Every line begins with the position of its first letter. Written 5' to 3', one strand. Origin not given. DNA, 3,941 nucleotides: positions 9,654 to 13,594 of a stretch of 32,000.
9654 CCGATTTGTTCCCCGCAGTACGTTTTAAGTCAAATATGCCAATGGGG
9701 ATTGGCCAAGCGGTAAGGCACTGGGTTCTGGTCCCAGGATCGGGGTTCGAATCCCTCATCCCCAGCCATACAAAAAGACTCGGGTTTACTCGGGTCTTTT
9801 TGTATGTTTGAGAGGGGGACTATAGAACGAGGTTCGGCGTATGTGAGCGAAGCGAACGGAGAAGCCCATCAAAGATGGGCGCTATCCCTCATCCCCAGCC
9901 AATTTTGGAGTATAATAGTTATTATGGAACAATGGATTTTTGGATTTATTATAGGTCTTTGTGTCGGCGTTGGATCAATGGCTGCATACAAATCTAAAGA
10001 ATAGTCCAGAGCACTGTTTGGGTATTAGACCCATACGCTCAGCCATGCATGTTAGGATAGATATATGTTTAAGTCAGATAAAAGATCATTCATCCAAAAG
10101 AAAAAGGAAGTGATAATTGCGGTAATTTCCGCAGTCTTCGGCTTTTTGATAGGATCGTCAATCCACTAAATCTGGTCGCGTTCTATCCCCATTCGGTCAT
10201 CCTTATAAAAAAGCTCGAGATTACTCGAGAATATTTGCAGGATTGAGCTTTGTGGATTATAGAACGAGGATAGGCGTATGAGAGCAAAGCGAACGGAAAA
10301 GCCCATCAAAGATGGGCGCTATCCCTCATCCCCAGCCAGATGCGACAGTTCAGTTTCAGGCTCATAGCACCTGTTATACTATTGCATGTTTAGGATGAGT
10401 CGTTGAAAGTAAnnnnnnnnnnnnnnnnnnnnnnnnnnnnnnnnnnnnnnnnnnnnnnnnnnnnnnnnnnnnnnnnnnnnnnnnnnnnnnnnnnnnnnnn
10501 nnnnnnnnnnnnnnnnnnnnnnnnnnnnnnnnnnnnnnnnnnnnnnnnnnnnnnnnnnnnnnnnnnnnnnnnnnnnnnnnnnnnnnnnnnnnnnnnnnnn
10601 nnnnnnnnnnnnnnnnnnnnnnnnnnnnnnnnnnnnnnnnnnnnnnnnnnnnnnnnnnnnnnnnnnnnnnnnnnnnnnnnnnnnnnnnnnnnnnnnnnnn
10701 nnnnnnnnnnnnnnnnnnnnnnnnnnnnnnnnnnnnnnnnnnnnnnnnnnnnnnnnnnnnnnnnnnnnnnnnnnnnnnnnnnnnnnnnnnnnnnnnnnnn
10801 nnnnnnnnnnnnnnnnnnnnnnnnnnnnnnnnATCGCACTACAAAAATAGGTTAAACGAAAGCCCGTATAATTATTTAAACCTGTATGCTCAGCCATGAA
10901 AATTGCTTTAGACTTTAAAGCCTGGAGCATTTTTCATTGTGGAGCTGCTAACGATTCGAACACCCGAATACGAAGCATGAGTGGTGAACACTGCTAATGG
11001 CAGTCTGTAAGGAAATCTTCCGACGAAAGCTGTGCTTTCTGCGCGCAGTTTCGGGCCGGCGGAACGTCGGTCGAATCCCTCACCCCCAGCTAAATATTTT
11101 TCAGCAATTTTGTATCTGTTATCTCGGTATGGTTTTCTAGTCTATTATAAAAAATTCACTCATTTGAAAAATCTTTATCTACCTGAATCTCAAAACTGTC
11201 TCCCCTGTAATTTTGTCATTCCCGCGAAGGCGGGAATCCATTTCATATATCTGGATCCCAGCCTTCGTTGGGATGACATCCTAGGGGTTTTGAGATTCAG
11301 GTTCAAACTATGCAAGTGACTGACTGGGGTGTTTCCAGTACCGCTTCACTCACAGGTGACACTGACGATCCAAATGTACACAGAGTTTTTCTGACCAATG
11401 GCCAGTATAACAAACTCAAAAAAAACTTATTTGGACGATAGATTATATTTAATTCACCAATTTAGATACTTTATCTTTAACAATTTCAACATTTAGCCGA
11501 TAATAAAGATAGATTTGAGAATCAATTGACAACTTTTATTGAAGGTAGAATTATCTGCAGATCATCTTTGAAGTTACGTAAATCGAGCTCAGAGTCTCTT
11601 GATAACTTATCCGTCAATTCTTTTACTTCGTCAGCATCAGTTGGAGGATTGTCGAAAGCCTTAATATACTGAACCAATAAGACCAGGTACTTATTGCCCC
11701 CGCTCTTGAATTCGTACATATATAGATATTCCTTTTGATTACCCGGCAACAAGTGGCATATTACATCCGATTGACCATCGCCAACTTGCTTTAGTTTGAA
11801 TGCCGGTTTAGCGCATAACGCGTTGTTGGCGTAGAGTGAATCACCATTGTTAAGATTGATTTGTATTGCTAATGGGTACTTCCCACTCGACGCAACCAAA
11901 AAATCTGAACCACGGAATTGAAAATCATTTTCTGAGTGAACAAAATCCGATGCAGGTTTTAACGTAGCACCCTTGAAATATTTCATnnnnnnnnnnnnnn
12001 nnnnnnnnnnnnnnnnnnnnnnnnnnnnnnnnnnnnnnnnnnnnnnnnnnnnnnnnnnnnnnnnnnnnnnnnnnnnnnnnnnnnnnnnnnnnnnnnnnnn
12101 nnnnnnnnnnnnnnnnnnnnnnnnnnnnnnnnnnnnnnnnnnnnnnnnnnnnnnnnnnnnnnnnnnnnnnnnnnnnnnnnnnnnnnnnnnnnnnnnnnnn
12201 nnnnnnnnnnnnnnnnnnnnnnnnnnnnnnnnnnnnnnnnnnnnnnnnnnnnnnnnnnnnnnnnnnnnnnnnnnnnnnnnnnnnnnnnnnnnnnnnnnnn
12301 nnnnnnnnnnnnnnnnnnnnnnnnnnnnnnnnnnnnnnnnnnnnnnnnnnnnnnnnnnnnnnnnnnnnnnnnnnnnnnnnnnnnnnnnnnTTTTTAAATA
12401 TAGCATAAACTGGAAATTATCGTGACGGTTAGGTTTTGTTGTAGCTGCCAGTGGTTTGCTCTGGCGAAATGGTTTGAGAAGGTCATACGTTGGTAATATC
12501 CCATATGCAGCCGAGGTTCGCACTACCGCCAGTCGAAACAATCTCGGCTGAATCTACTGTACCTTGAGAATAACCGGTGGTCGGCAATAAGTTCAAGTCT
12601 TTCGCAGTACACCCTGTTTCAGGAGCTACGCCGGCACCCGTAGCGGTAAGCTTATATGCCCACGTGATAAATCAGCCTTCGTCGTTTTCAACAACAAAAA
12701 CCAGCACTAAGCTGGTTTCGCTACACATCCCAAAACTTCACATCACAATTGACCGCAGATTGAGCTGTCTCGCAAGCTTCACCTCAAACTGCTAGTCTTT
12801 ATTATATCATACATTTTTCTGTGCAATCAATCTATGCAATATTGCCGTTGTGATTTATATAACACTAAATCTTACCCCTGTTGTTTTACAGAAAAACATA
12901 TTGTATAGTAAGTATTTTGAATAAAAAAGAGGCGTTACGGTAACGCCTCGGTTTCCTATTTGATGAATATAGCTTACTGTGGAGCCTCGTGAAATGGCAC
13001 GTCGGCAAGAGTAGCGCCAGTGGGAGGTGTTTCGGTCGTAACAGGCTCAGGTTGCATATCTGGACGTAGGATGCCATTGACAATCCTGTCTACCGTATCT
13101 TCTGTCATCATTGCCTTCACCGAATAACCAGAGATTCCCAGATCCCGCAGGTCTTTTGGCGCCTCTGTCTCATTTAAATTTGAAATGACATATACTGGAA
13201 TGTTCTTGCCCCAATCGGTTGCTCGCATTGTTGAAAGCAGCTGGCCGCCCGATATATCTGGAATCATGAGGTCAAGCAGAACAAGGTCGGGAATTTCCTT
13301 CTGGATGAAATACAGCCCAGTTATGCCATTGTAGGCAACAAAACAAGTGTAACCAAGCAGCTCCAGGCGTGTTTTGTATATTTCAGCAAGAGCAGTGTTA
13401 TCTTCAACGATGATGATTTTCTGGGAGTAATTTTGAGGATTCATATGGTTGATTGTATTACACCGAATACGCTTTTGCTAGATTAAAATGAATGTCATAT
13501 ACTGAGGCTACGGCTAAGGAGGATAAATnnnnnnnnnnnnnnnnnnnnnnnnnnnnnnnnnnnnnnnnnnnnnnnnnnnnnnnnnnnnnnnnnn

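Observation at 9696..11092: Tandem att-like repeats carrying the exact tRNA-Gln 3' end delimit miniature integrase-less cassettes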

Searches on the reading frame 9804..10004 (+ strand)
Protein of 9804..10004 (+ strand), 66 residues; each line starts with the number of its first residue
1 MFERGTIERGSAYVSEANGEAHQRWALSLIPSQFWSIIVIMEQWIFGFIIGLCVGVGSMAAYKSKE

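Call 10: search_protein_families(library=pfam, proteins=[window:9804-10004:+], max_evalue=0.01)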
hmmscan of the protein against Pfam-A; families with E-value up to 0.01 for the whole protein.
window:9804-10004:+ (66 aa): 0 families

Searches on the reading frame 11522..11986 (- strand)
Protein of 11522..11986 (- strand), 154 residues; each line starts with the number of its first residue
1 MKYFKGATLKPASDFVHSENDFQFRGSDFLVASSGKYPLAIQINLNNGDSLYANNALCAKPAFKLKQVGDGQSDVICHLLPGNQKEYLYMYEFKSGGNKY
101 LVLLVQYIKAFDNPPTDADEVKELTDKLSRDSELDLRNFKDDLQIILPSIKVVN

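Call 10: search_protein_families(library=pfam, proteins=[window:11522-11986:-], max_evalue=0.01)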
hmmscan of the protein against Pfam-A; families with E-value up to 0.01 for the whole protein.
window:11522-11986:- (154 aa): 0 families

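Call 12: find_encoding_contigs(protein=window:11522-11986:-, flank=10000, max_places=10)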
Protein window:11522-11986:- (154 aa): no gene with exactly this product is on record in the collection.

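Call 79: search_protein_families(library=pfam, proteins=[window:11522-11986:-], max_evalue=0.001)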
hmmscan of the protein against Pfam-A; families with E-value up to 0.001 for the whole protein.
window:11522-11986:- (154 aa): 0 families

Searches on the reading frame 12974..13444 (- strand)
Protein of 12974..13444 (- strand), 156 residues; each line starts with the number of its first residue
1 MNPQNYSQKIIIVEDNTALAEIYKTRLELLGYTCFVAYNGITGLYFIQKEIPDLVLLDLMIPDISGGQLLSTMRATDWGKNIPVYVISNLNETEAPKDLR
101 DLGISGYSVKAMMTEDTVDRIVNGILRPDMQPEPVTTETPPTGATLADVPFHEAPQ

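Call 10: search_protein_families(library=pfam, proteins=[window:12974-13444:-], max_evalue=0.01)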
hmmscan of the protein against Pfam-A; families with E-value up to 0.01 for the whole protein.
window:12974-13444:- (156 aa): 1 family
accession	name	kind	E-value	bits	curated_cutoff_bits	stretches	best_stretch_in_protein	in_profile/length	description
PF00072.30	Response_reg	-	5.4e-17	62.4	30.2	1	10-120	1-109/111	Response regulator receiver domain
